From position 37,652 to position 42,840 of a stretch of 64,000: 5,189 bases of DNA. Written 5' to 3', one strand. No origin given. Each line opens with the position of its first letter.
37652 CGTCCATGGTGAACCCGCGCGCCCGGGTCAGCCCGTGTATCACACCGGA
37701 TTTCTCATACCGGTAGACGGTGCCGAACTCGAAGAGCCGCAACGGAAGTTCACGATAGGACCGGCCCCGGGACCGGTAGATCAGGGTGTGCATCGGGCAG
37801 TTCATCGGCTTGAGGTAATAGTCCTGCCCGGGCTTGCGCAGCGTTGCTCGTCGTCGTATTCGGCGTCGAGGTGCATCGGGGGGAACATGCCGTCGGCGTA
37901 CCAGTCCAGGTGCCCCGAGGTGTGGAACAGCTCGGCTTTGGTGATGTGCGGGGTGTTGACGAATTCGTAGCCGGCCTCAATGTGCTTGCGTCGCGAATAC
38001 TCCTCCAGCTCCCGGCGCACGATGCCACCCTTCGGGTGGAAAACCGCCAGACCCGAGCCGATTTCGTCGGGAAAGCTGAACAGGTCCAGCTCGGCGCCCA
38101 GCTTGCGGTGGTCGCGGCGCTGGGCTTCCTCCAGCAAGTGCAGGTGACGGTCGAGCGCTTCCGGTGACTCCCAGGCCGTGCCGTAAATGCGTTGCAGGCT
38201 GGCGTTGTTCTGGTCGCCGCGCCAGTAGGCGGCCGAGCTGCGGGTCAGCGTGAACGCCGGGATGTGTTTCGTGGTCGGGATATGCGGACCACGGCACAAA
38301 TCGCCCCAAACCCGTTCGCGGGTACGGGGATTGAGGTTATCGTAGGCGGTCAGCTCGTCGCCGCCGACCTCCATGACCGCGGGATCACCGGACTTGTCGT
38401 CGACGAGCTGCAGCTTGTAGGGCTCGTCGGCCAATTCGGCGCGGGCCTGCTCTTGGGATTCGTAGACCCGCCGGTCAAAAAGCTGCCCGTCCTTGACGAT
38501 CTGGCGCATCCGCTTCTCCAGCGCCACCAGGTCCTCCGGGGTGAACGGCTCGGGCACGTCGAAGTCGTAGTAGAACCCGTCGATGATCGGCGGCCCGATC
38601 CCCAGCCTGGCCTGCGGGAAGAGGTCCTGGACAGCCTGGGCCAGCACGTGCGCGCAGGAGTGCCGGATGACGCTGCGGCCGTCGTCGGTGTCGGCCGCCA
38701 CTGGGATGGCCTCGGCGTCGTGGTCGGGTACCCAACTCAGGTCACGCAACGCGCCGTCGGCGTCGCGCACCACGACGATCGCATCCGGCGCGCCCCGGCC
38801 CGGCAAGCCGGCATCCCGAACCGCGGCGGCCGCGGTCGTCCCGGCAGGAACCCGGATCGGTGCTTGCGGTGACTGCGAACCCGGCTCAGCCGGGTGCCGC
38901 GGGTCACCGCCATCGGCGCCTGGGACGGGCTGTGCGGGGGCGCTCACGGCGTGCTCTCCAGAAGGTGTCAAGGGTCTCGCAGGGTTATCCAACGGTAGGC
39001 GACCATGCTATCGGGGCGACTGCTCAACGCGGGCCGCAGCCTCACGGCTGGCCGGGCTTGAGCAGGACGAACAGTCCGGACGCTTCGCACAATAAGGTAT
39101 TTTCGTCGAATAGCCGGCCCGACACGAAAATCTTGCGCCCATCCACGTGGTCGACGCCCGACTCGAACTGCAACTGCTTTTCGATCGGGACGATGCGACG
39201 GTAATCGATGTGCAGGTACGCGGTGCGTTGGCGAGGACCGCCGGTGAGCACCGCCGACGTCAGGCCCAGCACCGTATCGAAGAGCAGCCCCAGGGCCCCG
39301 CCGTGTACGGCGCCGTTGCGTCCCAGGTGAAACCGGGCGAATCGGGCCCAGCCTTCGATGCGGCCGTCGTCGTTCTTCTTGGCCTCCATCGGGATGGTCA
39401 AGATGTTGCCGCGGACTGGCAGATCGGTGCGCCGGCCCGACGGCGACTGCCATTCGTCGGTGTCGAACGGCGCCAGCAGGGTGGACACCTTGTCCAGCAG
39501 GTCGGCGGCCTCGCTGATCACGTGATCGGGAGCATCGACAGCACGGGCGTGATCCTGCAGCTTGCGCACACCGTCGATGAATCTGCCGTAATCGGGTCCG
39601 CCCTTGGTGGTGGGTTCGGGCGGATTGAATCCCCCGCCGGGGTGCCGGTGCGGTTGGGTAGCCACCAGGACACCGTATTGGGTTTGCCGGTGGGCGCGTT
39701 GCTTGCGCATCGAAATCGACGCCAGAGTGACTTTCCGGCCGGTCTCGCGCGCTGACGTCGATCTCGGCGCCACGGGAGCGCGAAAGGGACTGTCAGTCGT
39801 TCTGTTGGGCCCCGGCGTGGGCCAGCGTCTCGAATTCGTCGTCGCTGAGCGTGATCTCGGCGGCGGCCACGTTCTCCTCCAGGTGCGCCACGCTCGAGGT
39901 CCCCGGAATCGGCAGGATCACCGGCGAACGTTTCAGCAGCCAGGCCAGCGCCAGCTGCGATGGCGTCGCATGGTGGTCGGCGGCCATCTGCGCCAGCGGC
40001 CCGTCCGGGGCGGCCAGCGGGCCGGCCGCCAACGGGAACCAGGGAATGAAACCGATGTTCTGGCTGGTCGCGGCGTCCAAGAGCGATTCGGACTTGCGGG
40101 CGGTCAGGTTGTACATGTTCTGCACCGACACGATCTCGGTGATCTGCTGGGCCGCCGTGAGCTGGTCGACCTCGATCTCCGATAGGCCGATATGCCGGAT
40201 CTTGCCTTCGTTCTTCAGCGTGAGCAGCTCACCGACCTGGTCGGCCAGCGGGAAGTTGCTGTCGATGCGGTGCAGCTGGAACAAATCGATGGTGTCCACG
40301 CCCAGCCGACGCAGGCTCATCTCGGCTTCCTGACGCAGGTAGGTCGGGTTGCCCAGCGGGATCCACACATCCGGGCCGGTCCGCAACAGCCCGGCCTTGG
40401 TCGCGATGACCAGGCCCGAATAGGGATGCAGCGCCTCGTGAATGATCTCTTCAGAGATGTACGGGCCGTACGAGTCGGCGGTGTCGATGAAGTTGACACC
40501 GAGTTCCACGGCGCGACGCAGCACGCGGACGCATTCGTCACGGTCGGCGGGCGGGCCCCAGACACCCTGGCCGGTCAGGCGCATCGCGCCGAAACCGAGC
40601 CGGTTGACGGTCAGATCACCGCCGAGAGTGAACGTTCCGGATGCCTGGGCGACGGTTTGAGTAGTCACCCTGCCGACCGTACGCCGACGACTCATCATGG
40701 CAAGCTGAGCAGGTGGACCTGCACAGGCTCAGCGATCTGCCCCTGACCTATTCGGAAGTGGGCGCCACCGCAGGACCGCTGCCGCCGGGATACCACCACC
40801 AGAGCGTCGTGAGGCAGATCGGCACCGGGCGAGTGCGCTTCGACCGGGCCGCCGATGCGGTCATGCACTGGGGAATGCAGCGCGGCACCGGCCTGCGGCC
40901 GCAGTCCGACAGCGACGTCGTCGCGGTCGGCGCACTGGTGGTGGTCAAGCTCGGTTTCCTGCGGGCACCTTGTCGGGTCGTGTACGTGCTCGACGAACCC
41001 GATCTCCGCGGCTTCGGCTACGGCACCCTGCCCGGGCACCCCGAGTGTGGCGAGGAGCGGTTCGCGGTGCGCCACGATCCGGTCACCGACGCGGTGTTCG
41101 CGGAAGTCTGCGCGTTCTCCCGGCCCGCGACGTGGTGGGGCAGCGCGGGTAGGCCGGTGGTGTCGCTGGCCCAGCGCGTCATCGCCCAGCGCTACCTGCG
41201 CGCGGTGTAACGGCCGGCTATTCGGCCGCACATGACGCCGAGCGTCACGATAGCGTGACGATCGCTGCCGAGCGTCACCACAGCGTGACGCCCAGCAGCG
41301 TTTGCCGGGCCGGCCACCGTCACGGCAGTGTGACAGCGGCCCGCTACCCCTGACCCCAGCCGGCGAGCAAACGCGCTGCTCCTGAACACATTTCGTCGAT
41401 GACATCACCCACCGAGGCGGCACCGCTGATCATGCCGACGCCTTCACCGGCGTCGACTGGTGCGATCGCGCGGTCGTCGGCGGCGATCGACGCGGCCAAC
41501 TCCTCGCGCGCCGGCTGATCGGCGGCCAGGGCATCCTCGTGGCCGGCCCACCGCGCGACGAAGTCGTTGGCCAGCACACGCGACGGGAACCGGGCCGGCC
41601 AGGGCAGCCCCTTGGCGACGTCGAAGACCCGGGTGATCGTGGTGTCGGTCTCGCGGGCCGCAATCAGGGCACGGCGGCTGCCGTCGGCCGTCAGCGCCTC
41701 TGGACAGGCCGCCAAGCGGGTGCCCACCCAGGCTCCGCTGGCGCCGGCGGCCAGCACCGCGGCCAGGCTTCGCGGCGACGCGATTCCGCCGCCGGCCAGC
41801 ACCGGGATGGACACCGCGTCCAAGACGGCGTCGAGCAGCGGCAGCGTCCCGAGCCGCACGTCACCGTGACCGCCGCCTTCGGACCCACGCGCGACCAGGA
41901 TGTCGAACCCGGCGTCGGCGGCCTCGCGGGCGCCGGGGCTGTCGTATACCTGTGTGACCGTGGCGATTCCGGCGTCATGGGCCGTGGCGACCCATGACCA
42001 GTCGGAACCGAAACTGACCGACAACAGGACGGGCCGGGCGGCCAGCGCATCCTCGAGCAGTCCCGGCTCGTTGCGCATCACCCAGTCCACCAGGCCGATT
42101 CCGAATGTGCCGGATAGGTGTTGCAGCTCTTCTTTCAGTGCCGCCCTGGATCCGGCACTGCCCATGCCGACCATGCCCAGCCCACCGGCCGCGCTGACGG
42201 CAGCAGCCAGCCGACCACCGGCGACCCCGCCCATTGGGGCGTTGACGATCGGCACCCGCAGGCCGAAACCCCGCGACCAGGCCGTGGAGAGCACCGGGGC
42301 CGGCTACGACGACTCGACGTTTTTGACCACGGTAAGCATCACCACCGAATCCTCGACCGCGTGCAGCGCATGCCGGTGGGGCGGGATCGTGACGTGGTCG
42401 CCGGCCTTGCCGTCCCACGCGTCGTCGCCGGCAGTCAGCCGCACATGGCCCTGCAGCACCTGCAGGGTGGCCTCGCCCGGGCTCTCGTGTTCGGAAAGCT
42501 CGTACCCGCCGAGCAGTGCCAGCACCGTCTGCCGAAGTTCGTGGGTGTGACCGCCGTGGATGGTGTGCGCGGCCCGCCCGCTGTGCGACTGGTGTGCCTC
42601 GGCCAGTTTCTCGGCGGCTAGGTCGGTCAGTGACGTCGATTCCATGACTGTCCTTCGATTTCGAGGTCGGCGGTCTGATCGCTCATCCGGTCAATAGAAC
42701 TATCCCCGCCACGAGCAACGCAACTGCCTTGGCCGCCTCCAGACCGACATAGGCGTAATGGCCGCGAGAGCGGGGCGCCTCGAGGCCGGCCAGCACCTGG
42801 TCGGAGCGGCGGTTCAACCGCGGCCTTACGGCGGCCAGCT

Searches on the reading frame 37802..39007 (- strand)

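Call 30: search_protein_families(library=pfam, proteins=[window:37802-39007:-], max_evalue=0.00001)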
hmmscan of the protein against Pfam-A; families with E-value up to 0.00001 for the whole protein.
window:37802-39007:- (401 aa): 1 family
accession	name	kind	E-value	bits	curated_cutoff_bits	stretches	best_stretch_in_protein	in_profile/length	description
PF07973.19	tRNA_SAD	-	5.4e-11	42.7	24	1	234-275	10-44/44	Threonyl and Alanyl tRNA synthetase second additional domain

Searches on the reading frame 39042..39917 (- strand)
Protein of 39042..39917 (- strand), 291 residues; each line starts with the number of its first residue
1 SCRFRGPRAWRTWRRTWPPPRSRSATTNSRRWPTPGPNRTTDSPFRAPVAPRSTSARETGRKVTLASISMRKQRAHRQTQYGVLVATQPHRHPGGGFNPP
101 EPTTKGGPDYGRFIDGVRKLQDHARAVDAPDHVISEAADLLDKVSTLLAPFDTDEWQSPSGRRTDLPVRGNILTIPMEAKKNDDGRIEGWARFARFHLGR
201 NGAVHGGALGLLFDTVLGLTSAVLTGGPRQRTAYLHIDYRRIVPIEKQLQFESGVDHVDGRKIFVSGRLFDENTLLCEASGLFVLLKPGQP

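Call 30: search_protein_families(library=pfam, proteins=[window:39042-39917:-], max_evalue=0.00001)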
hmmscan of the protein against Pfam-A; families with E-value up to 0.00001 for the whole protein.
window:39042-39917:- (291 aa): 1 family
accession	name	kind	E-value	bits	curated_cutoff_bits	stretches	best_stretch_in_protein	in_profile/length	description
PF03061.28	4HBT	-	4.8e-08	33.6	20.6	1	201-277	1-78/79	Thioesterase superfamily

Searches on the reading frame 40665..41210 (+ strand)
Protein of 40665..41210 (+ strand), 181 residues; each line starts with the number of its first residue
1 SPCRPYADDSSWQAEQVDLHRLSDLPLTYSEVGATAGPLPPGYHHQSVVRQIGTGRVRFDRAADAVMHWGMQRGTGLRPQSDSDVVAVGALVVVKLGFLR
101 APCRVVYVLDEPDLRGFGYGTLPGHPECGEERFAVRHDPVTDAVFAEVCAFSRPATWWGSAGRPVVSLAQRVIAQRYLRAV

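Call 30: search_protein_families(library=pfam, proteins=[window:40665-41210:+], max_evalue=0.00001)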
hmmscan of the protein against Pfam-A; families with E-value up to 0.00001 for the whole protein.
window:40665-41210:+ (181 aa): 1 family
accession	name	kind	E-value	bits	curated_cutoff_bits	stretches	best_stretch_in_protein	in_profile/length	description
PF09348.15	DUF1990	-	1.8e-57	194.3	23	1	28-180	1-157/157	Domain of unknown function (DUF1990)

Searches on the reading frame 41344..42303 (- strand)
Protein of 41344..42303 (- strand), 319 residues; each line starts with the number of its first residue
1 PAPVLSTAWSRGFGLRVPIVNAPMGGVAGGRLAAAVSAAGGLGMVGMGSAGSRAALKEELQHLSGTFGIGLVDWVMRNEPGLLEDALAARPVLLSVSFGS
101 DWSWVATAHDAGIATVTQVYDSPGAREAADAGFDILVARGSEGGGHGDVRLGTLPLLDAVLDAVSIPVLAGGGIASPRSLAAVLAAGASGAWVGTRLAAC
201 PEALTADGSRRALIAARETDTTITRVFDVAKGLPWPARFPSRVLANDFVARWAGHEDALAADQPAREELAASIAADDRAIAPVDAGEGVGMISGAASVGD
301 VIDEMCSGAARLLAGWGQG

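Call 30: search_protein_families(library=pfam, proteins=[window:41344-42303:-], max_evalue=0.00001)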
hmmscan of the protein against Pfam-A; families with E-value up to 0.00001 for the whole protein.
window:41344-42303:- (319 aa): 2 families
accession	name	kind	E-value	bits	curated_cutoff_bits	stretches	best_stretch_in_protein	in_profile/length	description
PF03060.21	NMO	-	6.6e-37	128.1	28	2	89-307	112-330/331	Nitronate monooxygenase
PF00478.31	IMPDH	-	1.2e-08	34.9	25.6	0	5-45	23-63/345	IMP dehydrogenase / GMP reductase domain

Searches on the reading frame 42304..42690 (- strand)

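Call 30: search_protein_families(library=pfam, proteins=[window:42304-42690:-], max_evalue=0.00001)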
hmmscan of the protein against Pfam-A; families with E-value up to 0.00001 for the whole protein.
window:42304-42690:- (128 aa): 1 family
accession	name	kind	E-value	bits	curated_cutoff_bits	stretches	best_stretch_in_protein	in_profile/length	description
PF07883.17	Cupin_2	-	7.9e-06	25.9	27.2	1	61-122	8-69/70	Cupin domain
